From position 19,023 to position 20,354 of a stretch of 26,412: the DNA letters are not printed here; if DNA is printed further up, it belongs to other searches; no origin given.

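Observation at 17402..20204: Candidate redox-taxis module: a pentaheme lipoprotein cytochrome in a probable operon with a heme c chemoreceptor, facing nrfHA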

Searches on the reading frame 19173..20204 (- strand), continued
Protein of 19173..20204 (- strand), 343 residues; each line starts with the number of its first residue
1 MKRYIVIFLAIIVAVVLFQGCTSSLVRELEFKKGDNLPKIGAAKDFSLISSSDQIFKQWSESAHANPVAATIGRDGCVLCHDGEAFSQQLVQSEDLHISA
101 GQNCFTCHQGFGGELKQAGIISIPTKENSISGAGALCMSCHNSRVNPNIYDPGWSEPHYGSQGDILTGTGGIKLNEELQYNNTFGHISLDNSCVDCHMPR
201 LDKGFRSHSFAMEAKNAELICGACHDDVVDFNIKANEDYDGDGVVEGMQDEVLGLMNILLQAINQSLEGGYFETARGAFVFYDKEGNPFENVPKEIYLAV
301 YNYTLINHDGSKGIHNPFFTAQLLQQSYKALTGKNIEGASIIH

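Call 21: search_solved_structures(query=A1, max_evalue=1, show_alignments=2)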
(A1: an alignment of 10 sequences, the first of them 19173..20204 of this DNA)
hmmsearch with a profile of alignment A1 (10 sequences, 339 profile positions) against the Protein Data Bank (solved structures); distinct sequences matched with E-value up to 1: 29.
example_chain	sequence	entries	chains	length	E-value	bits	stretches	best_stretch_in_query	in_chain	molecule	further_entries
8bcx_A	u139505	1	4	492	7.8e-08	34.7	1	137-321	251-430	Nitrite reductase (cytochrome; ammonia-forming)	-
6v0a_A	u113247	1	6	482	8.2e-05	24.7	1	142-226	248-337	Nitrite reductase (cytochrome; ammonia-forming)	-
3ubr_A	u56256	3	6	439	0.00017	23.7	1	186-229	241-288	Cytochrome c-552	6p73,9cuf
6i5b_A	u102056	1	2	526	0.0013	20.8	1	52-278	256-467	Uncharacterized protein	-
3bng_A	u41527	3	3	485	0.0065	18.5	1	187-224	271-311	Cytochrome c-552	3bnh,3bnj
1fs7_A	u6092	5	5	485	0.0085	18.1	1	187-224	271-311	CYTOCHROME C NITRITE REDUCTASE | Cytochrome c-552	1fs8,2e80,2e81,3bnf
1fs9_A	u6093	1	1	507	0.0097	17.9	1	187-224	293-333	CYTOCHROME C NITRITE REDUCTASE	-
8z82_C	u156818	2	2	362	0.028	16.4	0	71-152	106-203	Photosynthetic reaction center cytochrome c subunit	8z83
9m8m_C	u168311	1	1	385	0.044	15.8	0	125-158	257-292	Photosynthetic reaction center cytochrome c subunit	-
2ozy_A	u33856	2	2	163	0.066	15.2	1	186-223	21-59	Cytochrome c-type protein nrfB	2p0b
4wjy_A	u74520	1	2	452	0.091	14.7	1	186-224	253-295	Cytochrome c-552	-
2rf7_A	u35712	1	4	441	0.093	14.7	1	186-224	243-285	Cytochrome c-552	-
3sxq_A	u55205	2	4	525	0.11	14.5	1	188-238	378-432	Eight-heme nitrite reductase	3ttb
1gu6_A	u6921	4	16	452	0.11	14.5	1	186-224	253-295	CYTOCHROME C552 | Cytochrome c-552 | Cytochrome c nitrite reductase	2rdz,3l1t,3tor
1qdb_A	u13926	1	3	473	0.17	13.9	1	187-224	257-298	CYTOCHROME C NITRITE REDUCTASE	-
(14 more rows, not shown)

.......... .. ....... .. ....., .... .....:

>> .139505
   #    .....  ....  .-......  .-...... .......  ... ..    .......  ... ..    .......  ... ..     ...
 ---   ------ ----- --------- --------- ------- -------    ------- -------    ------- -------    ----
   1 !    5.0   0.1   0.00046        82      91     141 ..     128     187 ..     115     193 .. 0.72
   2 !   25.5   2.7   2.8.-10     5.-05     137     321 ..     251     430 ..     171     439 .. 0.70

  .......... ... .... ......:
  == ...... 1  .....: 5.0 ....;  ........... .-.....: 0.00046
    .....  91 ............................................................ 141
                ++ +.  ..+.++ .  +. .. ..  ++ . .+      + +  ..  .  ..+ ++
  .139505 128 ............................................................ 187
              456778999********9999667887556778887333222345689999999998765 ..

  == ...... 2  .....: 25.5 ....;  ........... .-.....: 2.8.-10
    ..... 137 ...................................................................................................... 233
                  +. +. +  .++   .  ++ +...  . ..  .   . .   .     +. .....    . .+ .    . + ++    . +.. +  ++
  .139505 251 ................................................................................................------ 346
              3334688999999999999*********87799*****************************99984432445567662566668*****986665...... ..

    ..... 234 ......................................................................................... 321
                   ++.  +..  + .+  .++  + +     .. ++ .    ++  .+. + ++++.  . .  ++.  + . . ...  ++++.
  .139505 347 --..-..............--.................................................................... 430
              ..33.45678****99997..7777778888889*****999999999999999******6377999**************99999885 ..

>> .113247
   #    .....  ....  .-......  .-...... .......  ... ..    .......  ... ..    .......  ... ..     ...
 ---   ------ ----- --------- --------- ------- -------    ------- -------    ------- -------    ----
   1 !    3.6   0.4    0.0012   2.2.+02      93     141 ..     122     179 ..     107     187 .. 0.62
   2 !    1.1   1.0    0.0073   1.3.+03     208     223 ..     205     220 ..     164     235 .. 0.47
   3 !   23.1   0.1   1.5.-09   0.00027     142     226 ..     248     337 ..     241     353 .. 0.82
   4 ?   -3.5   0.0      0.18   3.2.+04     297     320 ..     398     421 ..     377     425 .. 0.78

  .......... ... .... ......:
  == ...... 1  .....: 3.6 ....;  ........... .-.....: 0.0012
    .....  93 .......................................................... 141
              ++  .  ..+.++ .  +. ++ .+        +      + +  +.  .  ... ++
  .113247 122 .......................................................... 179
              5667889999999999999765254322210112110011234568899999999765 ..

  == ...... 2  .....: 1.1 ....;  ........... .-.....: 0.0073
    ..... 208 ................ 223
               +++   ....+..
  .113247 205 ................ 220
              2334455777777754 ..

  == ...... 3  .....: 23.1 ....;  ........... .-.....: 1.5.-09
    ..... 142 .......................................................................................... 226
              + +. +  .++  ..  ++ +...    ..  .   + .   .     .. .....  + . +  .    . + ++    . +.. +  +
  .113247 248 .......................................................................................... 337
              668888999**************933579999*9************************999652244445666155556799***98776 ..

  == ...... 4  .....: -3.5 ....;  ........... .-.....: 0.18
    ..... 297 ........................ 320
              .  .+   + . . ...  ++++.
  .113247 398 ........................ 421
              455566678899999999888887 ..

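Call 24: predict_structure(alignment_id=A1)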
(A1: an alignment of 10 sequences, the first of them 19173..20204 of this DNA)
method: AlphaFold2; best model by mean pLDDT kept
length: 343 residues; sequences in the alignment: 10
mean_pLDDT: 46.3   pTM: 0.45
mean pLDDT of the five models: 46.3, 44.9, 44.0, 42.5, 42.4
residues with pLDDT >= 90: 21; 70-90: 56; 50-70: 41; < 50: 225
segments of 3 or more residues with pLDDT < 50: 18-234, 341-343
pLDDT, mean of each block of 10 residues (from residue 1): 81 61 26 29 27 37 36 27 31 32 27 35 28 25 31 28 27 34 28 27 27 33 35 51 60 82 93 66 90 81 67 55 77 76 39
secondary structure, 60 per line:
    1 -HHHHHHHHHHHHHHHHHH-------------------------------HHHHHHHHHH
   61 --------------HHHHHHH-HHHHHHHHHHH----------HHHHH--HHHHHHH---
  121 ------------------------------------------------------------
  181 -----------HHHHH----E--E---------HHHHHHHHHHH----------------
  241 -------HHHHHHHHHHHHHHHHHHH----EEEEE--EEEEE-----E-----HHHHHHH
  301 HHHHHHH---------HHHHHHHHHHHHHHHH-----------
elements in order: H2-19 H51-60 H75-81 H83-93 H104-108 H111-117 H192-196 H214-224 H248-266 E271-275 E278-282 H294-307 H317-332

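Call 51: find_related_loci(query=A1, collection=metagenome_contigs, flank=4000)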
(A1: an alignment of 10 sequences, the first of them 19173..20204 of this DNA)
Query A1 (343 aa) in metagenome_contigs; peptide patterns used: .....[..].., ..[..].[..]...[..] (x = any residue, [..] = any of these).
518 stretches matched a pattern; 361 encode a relative of the query (tblastn E <= 1e-3); the best 80 are kept; 80 distinct loci.
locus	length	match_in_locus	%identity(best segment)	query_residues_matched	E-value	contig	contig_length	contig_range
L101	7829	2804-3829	79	1-343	0e+0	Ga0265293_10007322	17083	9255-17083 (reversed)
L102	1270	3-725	100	103-343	0e+0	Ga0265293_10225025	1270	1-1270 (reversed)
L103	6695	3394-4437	49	1-341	1e-112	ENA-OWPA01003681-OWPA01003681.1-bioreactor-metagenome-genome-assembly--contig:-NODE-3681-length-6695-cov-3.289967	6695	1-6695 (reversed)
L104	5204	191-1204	48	1-339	2e-110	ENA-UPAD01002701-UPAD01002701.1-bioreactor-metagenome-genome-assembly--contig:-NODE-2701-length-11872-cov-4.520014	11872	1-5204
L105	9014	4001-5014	48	1-339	2e-110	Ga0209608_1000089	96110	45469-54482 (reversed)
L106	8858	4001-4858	45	55-341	2e-81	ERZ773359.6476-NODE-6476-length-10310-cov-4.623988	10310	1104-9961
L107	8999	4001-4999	41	3-339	8e-78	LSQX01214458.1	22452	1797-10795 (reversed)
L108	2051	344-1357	37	1-341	5e-70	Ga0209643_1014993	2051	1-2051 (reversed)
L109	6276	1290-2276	37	1-341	6e-64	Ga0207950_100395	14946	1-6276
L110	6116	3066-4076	37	7-342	2e-60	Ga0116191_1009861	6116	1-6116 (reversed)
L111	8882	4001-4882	32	53-336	1e-42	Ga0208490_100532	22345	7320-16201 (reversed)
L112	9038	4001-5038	29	58-343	7e-34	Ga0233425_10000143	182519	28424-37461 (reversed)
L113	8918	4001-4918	30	58-342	5e-31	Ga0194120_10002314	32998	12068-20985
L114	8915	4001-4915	30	55-334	5e-31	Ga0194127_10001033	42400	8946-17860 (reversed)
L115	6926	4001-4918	31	58-331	2e-30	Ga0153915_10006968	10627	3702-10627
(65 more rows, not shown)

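Call 55: search_protein_families(library=pfam, proteins=[L024:9246-9950:+, L024:9907-11988:+, L024:12261-13538:+, L024:5878-7809:+, L030:4970-6424:-, L030:7181-8071:+, L030:9315-11360:+, L027:7030-7965:-, L027:3084-4604:-, L025:9139-11031:-], max_evalue=0.0001)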
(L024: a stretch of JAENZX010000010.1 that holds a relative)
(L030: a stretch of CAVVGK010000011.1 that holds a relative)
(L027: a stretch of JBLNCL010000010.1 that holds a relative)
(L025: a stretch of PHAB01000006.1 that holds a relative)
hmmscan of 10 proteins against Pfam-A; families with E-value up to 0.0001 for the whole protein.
L024:9246-9950:+ (234 aa): 2 families
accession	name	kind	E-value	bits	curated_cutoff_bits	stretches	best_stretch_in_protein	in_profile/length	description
PF00072.30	Response_reg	-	2.6e-32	111.7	30.2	1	3-112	1-111/111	Response regulator receiver domain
PF00486.34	Trans_reg_C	-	2.6e-24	85.5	26.2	1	149-224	1-76/77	Transcriptional regulatory protein, C terminal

L024:9907-11988:+ (693 aa): 2 families
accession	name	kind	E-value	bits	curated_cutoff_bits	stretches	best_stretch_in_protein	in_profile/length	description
PF00512.31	HisKA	-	1.4e-16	60.7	26.9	1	470-534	2-66/66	His Kinase A (phospho-acceptor) domain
PF02518.31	HATPase_c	-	8.1e-11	42.8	26.4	1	581-672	2-93/111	Histidine kinase-, DNA gyrase B-, and HSP90-like ATPase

L024:12261-13538:+ (425 aa): 2 families
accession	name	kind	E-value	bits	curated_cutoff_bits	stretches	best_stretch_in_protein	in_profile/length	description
PF00990.26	GGDEF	-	8.3e-53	178.9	23.8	1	256-413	1-161/161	Diguanylate cyclase, GGDEF domain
PF11845.13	Tll0287-like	-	8.2e-20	72.1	24.1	1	44-188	5-113/144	Tll0287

L024:5878-7809:+ (643 aa): 2 families
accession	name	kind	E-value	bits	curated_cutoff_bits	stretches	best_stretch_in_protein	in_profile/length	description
PF01314.23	AFOR_C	-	2.2e-135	452.2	27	1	232-628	6-385/385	Aldehyde ferredoxin oxidoreductase, domains 2 & 3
PF02730.20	AFOR_N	-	3.5e-83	278.7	29.8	1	14-213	1-198/199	Aldehyde ferredoxin oxidoreductase, N-terminal domain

L030:4970-6424:- (484 aa): 3 families
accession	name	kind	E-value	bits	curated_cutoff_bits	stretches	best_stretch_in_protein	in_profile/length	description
PF02518.31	HATPase_c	-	7.7e-26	91.2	26.4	1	375-479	1-107/111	Histidine kinase-, DNA gyrase B-, and HSP90-like ATPase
PF00672.30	HAMP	-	1.7e-12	47.9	25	1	196-243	6-53/53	HAMP domain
PF14501.12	HATPase_c_5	-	9.2e-07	29.2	22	1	380-470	6-93/102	GHKL domain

L030:7181-8071:+ (296 aa): 2 families
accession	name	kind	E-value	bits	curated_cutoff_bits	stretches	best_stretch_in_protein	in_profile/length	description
PF13435.11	Cytochrome_C554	-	8.3e-07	30.3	20.8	0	146-194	1-62/84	Cytochrome c554 and c-prime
PF14522.11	Cytochrome_C7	-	1.1e-05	25.6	24.8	0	145-191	14-52/67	Cytochrome c7 and related cytochrome c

L030:9315-11360:+ (681 aa): 6 families
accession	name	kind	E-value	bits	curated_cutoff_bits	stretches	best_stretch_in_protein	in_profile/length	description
PF18962.6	Por_Secre_tail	-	1.5e-11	44.9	27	1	603-677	2-73/75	Secretion system C-terminal sorting domain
PF22113.1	Mtrc-MtrF_II-IV_dom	-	1.7e-11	44.4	30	1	165-356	8-175/176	Outer membrane cytochrome MtrC/MtrF-like, domains II/IV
PF14522.11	Cytochrome_C7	-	2.8e-10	40.3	24.8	0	248-316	11-67/67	Cytochrome c7 and related cytochrome c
PF13860.13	FlgD_ig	-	5.5e-08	33.1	27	1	611-669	12-76/79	FlgD Ig-like domain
PF14537.11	Cytochrom_c3_2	-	3.6e-06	27.8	25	0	250-317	6-66/79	Cytochrome c3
PF09699.15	Paired_CXXCH_1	-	9.6e-05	22.4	20.6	0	342-386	8-38/41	Doubled CXXCH motif (Paired_CXXCH_1)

L027:7030-7965:- (311 aa): 4 families
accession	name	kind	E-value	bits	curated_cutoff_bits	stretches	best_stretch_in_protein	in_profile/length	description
PF09699.15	Paired_CXXCH_1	-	1.3e-11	44.4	20.6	1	250-283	5-38/41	Doubled CXXCH motif (Paired_CXXCH_1)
PF22113.1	Mtrc-MtrF_II-IV_dom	-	7.5e-06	26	30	0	120-186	70-136/176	Outer membrane cytochrome MtrC/MtrF-like, domains II/IV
PF14522.11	Cytochrome_C7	-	2.7e-05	24.4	24.8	0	131-185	13-58/67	Cytochrome c7 and related cytochrome c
PF14537.11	Cytochrom_c3_2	-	5.3e-05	24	25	0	129-179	24-68/79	Cytochrome c3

L027:3084-4604:- (506 aa): 2 families
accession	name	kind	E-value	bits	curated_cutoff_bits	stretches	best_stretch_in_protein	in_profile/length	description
PF00015.26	MCPsignal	-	3.4e-45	154.4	34.6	1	278-459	5-172/172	Methyl-accepting chemotaxis protein (MCP) signalling domain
PF00672.30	HAMP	-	7.4e-13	49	25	1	147-198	2-53/53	HAMP domain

L025:9139-11031:- (630 aa): 2 families
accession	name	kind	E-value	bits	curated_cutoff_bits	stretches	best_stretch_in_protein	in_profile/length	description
PF01314.23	AFOR_C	-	1.1e-129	433.4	27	1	223-624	5-385/385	Aldehyde ferredoxin oxidoreductase, domains 2 & 3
PF02730.20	AFOR_N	-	1e-73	247.8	29.8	1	7-205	2-198/199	Aldehyde ferredoxin oxidoreductase, N-terminal domain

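Call 61: search_protein_families(library=ncbifam, proteins=[window:19173-20204:-], max_evalue=0.001)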
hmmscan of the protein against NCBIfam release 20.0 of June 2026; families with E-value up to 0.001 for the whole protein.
window:19173-20204:- (343 aa): 6 families
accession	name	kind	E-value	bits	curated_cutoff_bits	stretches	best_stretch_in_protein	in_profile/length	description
TIGR04257.1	nanowire_3heme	domain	1.9e-07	31.2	40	1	186-235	20-68/75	c(7)-type cytochrome triheme domain-containing protein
NF040886.1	cyt_C_like_Sec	equivalog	1.8e-06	26.8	250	0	52-108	52-111/423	multiheme c-type cytochrome (seleno)protein ExtKL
TIGR03508.1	decahem_SO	subfamily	9.7e-05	22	192.2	0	58-232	84-226/258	DmsE family decaheme c-type cytochrome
NF008659.0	PRK11659.1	equivalog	9.9e-05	22.1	184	0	73-143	42-119/188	cytochrome c nitrite reductase pentaheme subunit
TIGR03153.1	cytochr_NrfH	equivalog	0.00023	21.2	134.2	0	56-109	84-134/138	cytochrome c nitrite reductase small subunit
NF041028.1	decahem_GSU2203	exception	0.0004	19.7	325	0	77-150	151-216/317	GSU2203 family decaheme c-type cytochrome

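Call 72: search_protein_representatives(alignment_id=A1)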
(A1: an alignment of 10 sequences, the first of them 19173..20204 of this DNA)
Query: 10 sequences, 339 profile positions. Proteins with E-value up to 0.001 (for the whole library): 1491; up to 1e-10: 662; up to 1e-30: 99. The best 150 are listed.
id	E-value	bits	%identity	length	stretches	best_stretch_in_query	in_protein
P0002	1.8e-173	592.4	-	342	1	1-339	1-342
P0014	2.7e-105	368.3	-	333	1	4-339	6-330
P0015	3.5e-101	354.8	-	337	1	7-337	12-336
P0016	1.1e-96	340.0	-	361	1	42-337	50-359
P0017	5.4e-95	334.4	-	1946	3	42-334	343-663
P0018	3.5e-80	285.8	-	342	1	5-339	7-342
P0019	6.4e-79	281.6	-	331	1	10-329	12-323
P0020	7.7e-79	281.3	-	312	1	70-337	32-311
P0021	3.5e-78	279.1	-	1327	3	53-337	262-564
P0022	2.0e-77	276.7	-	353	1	7-337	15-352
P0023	3.9e-76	272.4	-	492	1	45-337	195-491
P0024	2.7e-73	263.1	-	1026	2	42-333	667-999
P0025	6.9e-73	261.8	-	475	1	37-337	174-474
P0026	3.3e-72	259.5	-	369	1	37-336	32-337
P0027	1.5e-70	254.0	-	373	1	47-336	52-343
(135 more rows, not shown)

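Call 74: find_encoding_contigs(protein=window:19173-20204:-, flank=2000, max_places=3)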
Protein window:19173-20204:- (343 aa): no gene with exactly this product is on record in the collection.

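Call 75: find_encoding_contigs(protein=P0005, flank=4000, max_places=2)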
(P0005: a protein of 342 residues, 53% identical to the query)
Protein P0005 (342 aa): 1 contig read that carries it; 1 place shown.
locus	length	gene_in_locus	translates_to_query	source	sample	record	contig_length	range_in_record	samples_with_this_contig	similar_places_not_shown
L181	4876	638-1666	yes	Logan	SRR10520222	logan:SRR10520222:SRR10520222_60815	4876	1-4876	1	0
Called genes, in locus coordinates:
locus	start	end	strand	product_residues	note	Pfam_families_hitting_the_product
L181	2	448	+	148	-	?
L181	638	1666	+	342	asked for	PF14522:Cytochrome_C7 (faint), PF14537:Cytochrom_c3_2 (faint), PF09699:Paired_CXXCH_1 (faint), PF02335:Cytochrom_C552 (weak)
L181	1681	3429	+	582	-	PF11845:Tll0287-like, PF20155:TMP_3 (weak), PF00015:MCPsignal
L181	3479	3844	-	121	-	PF10710:DUF2512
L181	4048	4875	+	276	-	?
